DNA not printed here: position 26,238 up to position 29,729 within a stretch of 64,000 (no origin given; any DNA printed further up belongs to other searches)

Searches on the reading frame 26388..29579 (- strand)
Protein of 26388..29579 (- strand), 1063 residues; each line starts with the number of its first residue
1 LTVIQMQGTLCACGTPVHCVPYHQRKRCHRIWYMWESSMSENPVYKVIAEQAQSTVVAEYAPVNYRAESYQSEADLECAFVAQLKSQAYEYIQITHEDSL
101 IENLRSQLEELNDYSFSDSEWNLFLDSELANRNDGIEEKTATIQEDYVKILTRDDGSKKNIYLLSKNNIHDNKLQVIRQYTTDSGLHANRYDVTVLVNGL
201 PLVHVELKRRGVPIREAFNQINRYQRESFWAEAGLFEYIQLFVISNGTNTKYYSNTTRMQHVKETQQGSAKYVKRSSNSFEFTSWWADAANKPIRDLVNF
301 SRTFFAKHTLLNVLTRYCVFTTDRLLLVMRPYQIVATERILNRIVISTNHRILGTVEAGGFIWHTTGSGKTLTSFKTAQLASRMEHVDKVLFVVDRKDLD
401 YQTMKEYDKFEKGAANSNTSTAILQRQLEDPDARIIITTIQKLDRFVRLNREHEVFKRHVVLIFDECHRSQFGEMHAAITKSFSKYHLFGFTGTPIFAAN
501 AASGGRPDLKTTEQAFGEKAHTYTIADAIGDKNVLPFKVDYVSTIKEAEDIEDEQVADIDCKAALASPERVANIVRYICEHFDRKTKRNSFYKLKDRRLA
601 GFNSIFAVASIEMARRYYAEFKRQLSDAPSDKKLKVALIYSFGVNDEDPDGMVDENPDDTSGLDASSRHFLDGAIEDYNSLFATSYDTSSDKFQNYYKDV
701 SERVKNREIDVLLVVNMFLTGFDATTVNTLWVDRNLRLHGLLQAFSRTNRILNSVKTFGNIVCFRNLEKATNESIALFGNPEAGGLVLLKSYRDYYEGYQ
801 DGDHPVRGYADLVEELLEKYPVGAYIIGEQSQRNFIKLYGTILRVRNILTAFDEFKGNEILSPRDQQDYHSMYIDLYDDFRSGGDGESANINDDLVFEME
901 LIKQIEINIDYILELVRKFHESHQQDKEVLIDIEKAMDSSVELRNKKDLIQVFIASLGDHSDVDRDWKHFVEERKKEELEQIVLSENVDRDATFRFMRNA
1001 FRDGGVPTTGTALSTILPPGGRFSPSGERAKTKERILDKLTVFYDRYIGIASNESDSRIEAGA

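Call 4: search_protein_families(library=pfam, proteins=[window:26388-29579:-])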
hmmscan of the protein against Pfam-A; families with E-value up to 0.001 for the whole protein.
window:26388-29579:- (1063 aa): 6 families
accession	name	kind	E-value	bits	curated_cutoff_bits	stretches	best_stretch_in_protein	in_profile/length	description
PF12008.13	EcoR124_C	-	9.4e-64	215.9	23.1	1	787-1046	1-259/260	Type I restriction and modification enzyme - subunit R C terminal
PF22679.2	T1R_D3-like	-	3.7e-58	196.8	27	1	601-766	2-158/158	Type I restriction enzyme subunit R domain 3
PF18766.7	SWI2_SNF2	-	1.6e-54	185.3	26.7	1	332-557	1-204/221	SWI2/SNF2 ATPase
PF04313.20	HSDR_N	-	1.7e-44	152.5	25.1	1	70-258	1-195/198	Type I restriction enzyme R protein N terminus (HSDR_N)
PF04851.21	ResIII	-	1.1e-37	129.9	22.5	1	328-496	3-163/164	Type III restriction enzyme, res subunit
PF00270.35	DEAD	-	6.2e-10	39.5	26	1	363-496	20-161/167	DEAD/DEAH box helicase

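Call 34: search_solved_structures(query=window:26388-29579:-, max_evalue=1e-10)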
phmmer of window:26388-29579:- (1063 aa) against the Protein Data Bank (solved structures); distinct sequences matched with E-value up to 1e-10: 7.
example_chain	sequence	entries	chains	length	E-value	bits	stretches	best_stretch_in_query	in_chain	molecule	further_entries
4bec_A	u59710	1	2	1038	3.4e-252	842.9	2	47-866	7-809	TYPE I RESTRICTION ENZYME HSDR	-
2w00_A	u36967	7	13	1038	4.7e-252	842.4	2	47-866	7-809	HSDR | Type I restriction enzyme R Protein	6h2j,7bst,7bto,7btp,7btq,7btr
4beb_A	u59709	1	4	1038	5e-252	842.3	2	47-866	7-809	TYPE I RESTRICTION ENZYME HSDR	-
4be7_B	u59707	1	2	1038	6e-252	842.1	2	47-866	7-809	TYPE I RESTRICTION ENZYME ECOR124II R PROTEIN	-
4xjx_A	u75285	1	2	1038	2.2e-251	840.2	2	47-866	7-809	HsdR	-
3evy_A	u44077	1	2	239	2.8e-14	55.3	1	809-995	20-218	Putative type I restriction enzyme R protein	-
5j3n_A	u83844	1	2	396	2.8e-11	45.4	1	900-1051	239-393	Green fluorescent protein,HsdR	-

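Call 35: search_protein_families(library=padloc, proteins=[window:26388-29579:-], max_evalue=0.00001)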
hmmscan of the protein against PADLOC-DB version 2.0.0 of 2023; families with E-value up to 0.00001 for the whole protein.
window:26388-29579:- (1063 aa): 8 families
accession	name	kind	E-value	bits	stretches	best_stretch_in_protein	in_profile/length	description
PDLC03048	REase_I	-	0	1139.2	1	69-1051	2-973/976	Type I restriction enzyme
PDLC03043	REase_I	-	2.7e-90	300.7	1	46-347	6-291/313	Type I restriction enzyme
PDLC03045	REase_I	-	6e-65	217.8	1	151-769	90-688/995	Type I restriction enzyme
PDLC03046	REase_I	-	1.5e-62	209.8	2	150-551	92-502/1025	Type I restriction enzyme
PDLC03040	REase_I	-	2.6e-40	136.1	1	72-783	6-698/1029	Type I restriction enzyme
PDLC03044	REase_I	-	4.3e-34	115.7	1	159-776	104-698/1034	Type I restriction enzyme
PDLC03041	REase_I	-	8.8e-29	98.1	2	184-537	144-517/1099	Type I restriction enzyme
PDLC02707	PbeA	-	5.7e-11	39.7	1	360-537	271-450/672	PbeA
